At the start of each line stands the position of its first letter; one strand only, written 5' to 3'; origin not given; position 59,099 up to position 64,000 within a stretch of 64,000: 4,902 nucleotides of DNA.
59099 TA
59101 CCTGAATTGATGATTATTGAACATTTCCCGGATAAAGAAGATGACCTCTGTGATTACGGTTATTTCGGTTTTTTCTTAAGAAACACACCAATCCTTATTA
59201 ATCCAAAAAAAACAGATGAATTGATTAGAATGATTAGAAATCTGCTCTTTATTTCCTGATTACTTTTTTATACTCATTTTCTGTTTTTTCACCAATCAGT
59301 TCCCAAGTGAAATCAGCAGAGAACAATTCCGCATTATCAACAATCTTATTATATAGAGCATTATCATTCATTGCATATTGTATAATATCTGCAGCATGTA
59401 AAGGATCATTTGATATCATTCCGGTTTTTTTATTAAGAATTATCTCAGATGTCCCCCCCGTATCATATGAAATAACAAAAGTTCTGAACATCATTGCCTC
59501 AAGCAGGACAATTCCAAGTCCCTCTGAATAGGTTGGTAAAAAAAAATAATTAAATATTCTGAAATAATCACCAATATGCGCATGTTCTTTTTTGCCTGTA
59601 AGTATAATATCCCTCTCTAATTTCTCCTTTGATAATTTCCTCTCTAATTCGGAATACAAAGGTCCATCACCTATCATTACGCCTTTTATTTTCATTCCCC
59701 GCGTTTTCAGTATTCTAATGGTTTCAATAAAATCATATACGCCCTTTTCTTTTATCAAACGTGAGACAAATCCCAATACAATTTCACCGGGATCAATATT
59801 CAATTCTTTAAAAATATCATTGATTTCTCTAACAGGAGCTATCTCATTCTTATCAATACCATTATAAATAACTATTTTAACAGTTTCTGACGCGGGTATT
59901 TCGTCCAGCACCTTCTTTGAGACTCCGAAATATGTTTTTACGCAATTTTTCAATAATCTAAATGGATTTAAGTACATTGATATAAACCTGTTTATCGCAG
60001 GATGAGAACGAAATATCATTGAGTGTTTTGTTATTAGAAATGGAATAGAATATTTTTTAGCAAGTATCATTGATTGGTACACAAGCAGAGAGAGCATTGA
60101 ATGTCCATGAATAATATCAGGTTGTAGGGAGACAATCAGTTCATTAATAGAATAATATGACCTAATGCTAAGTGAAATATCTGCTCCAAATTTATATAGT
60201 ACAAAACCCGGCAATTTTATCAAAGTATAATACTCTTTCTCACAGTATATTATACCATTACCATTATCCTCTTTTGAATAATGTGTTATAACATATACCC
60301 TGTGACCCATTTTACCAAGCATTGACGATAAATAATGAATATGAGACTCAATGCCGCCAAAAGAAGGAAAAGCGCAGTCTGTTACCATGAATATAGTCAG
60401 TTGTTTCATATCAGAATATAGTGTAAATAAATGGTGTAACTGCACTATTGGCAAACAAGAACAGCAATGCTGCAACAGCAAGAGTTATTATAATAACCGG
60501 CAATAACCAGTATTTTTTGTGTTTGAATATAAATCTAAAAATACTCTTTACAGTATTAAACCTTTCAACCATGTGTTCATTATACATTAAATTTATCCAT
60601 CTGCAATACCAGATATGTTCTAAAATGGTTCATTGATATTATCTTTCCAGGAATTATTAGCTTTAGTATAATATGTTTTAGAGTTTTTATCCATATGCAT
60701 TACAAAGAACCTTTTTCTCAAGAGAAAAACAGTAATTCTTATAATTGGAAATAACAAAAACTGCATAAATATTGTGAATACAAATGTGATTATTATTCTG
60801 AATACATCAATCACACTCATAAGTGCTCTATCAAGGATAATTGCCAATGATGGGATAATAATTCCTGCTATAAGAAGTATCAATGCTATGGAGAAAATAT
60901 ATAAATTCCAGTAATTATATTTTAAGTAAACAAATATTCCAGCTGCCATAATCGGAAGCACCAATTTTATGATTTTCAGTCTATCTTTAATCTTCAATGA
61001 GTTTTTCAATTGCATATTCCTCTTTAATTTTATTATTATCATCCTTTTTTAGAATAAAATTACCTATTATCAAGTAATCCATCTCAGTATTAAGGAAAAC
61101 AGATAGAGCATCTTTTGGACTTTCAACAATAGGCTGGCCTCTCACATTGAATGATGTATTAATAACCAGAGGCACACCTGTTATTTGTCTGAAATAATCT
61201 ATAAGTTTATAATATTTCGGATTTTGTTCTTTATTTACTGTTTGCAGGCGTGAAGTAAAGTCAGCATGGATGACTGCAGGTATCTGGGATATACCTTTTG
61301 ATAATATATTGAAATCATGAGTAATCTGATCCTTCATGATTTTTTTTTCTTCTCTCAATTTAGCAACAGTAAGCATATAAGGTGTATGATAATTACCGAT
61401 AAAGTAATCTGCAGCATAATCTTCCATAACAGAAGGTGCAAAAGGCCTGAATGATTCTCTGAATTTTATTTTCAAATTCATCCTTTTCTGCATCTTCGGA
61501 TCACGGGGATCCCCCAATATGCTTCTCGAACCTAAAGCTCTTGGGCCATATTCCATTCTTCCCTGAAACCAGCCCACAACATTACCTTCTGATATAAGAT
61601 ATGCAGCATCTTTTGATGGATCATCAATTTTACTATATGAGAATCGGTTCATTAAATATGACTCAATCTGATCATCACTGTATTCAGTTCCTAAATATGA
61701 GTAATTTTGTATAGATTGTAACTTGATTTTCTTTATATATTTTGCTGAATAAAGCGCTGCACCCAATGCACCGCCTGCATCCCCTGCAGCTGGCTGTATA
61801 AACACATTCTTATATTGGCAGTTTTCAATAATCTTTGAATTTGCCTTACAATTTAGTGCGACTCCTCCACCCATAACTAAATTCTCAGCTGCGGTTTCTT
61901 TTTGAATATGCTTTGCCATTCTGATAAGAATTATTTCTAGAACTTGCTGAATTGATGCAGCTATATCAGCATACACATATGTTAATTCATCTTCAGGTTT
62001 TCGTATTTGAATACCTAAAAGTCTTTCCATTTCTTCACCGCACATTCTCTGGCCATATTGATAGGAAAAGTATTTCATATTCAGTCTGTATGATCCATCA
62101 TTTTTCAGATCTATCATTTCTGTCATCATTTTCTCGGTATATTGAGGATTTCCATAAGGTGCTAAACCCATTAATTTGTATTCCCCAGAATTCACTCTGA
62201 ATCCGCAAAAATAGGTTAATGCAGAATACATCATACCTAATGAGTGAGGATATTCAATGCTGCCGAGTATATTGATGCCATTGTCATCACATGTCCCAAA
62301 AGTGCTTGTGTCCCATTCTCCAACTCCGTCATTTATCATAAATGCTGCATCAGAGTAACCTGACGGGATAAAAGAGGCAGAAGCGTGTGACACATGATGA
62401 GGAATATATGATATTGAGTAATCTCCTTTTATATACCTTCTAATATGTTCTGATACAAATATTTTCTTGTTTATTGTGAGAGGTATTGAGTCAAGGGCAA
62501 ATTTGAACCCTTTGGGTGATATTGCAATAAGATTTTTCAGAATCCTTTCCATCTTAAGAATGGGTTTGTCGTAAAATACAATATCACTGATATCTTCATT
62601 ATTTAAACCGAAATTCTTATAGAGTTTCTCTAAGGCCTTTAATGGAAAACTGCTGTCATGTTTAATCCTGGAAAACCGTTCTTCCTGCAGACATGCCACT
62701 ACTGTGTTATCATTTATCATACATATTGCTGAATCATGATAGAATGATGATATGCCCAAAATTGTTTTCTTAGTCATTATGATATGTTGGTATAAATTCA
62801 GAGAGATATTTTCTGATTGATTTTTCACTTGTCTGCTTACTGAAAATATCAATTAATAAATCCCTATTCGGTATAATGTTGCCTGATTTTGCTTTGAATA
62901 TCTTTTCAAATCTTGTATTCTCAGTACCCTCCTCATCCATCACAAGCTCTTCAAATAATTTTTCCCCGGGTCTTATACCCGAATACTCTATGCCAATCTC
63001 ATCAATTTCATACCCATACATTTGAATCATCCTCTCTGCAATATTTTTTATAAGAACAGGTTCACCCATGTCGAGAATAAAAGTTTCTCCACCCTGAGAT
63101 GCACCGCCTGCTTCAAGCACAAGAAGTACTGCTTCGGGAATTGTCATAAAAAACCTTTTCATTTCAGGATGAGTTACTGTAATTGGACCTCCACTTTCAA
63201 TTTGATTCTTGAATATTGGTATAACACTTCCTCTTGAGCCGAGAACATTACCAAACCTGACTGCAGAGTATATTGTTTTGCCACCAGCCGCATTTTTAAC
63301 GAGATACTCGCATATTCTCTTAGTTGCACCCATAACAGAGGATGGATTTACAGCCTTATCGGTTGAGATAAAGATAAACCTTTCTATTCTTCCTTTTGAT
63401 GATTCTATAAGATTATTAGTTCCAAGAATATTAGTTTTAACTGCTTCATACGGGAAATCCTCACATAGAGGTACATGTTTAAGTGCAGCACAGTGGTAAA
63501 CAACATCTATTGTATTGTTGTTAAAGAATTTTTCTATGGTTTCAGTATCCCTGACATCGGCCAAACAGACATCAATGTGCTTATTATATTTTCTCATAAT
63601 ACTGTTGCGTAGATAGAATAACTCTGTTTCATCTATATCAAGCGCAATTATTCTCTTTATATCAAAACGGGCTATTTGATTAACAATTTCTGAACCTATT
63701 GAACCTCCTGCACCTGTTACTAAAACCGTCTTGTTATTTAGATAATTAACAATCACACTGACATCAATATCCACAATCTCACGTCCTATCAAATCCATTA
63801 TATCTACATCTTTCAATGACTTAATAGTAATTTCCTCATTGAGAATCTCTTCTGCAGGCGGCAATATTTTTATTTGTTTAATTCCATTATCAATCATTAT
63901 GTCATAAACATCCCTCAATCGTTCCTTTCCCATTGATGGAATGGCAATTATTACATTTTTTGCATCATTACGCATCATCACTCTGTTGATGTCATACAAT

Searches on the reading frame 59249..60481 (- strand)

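Call 25: search_protein_families(library=pfam, proteins=[window:59249-60481:-], max_evalue=0.001)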
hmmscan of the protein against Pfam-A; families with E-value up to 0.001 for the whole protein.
window:59249-60481:- (410 aa): 5 families
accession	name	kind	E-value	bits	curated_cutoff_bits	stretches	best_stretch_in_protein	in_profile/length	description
PF00534.26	Glycos_transf_1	-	6.2e-31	107.7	26.4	1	221-385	3-170/172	Glycosyl transferases group 1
PF13692.12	Glyco_trans_1_4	-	5.9e-23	82.1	27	1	235-373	3-142/142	Glycosyl transferases group 1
PF13439.12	Glyco_transf_4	-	1.4e-19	71.2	28.5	1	41-211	1-168/170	Glycosyltransferase Family 4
PF13477.12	Glyco_trans_4_2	-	3e-05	24.6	23.4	1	103-165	57-120/139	Glycosyl transferase 4-like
PF13579.12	Glyco_trans_4_4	-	5e-05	24.1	29.7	1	42-162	1-112/158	Glycosyl transferase 4-like domain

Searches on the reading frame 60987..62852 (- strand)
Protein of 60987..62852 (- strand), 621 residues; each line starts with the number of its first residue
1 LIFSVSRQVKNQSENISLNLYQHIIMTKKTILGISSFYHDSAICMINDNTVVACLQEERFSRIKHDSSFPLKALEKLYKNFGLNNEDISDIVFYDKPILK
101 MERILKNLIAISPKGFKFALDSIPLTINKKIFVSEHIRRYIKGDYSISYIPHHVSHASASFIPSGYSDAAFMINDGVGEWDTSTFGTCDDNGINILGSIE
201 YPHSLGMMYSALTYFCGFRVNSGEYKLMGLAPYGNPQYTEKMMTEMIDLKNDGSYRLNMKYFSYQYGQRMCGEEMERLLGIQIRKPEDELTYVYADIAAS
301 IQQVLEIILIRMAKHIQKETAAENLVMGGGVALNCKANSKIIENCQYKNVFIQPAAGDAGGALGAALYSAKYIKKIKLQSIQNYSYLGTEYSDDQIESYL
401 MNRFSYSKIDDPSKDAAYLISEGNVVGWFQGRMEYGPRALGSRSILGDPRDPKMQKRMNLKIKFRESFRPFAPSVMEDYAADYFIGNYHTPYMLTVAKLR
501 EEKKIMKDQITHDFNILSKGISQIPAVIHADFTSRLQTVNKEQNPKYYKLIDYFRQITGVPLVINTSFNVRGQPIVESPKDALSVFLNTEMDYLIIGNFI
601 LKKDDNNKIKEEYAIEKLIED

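Call 25: search_protein_families(library=pfam, proteins=[window:60987-62852:-], max_evalue=0.001)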
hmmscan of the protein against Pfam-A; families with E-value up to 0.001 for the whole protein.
window:60987-62852:- (621 aa): 3 families
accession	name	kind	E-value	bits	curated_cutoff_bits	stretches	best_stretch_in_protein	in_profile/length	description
PF02543.21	Carbam_trans_N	-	5.3e-77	260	24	1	31-367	2-346/346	Carbamoyltransferase N-terminus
PF16861.10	Carbam_trans_C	-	7.7e-71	237.5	27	1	418-603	2-170/170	Carbamoyltransferase C-terminus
PF00814.31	TsaD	-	0.00035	20.8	24.8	1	281-352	190-248/264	tRNA N6-adenosine threonylcarbamoyltransferase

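Call 30: find_encoding_contigs(protein=window:60987-62852:-, flank=10000, max_places=2)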
Protein window:60987-62852:- (621 aa): no gene with exactly this product is on record in the collection.

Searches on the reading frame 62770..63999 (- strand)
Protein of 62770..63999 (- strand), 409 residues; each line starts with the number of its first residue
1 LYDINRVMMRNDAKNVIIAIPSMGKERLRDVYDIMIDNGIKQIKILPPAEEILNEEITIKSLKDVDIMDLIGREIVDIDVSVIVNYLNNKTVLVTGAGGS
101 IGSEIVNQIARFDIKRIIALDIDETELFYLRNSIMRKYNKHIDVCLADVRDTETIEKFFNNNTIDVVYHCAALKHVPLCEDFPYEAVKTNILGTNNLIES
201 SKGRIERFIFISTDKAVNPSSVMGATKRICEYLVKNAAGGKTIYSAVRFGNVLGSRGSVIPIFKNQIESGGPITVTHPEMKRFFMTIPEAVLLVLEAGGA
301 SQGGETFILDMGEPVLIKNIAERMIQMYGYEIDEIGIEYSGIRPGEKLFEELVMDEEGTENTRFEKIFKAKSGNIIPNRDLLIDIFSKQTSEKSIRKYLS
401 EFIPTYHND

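Call 25: search_protein_families(library=pfam, proteins=[window:62770-63999:-], max_evalue=0.001)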
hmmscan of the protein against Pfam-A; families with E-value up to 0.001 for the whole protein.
window:62770-63999:- (409 aa): 8 families
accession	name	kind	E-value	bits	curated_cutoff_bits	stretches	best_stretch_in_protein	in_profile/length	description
PF02719.21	Polysacc_synt_2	-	2.3e-109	365.5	20.2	1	92-371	1-292/293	Polysaccharide biosynthesis protein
PF01370.27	Epimerase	-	5.1e-22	78.9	20.9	1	92-289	1-216/240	NAD dependent epimerase/dehydratase family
PF16363.11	GDP_Man_Dehyd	-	4.6e-15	56.3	27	1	93-214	1-130/332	GDP-mannose 4,6 dehydratase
PF04321.23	RmlD_sub_bind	-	7.8e-15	55.1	27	1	91-257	2-156/287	RmlD substrate binding domain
PF01073.25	3Beta_HSD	-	4.5e-12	46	22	1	93-220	1-123/280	3-beta hydroxysteroid dehydrogenase/isomerase family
PF00106.31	adh_short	-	1.8e-07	31.3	26.6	1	90-195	1-113/195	short chain dehydrogenase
PF07993.18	NAD_binding_4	-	8.6e-07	28.8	20.1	1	161-221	86-144/258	Male sterility protein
PF13847.12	Methyltransf_31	-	0.00048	20.3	27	0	91-180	6-91/145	Methyltransferase domain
